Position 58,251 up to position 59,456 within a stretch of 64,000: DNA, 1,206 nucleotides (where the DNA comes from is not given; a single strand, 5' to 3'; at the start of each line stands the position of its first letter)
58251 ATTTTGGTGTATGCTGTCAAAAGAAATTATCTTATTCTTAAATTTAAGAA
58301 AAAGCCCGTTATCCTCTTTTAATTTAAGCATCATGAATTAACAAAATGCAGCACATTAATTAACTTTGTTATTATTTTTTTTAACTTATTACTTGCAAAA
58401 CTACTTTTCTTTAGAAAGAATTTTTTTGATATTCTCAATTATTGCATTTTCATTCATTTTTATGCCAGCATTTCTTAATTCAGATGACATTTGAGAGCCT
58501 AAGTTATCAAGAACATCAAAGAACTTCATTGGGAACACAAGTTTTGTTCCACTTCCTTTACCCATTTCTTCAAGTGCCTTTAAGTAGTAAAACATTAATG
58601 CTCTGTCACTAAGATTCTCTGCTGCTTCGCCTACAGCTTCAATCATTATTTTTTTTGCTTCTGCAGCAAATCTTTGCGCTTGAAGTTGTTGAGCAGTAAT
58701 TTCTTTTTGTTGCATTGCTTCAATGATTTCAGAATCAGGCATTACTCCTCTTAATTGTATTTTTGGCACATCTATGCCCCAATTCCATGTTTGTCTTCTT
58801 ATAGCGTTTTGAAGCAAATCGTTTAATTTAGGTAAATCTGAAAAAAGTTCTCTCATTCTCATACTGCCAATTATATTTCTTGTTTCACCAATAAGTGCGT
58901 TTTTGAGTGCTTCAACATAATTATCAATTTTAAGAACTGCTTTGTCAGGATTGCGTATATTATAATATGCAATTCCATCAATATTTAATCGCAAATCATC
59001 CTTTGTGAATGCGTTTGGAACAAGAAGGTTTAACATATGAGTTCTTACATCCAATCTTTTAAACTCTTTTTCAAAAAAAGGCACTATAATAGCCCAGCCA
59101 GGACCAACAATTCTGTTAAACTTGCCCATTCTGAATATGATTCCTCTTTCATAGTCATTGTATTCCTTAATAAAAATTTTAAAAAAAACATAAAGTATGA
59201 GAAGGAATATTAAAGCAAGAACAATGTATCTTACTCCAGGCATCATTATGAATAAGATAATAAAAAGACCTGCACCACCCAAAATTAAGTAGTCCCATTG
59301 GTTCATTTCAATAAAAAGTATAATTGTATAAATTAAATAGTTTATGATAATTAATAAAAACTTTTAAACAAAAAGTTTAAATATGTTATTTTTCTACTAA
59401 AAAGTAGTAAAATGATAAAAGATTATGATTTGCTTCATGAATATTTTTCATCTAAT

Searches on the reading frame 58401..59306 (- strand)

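Call 7: search_protein_families(library=pfam, max_evalue=0.01, proteins=[window:58401-59306:-])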
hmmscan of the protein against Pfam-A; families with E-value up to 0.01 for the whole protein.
window:58401-59306:- (301 aa): 1 family
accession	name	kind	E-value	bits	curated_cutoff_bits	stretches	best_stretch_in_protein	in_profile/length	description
PF01145.31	Band_7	-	9.4e-33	114.2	23.6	1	50-218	4-175/176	SPFH domain / Band 7 family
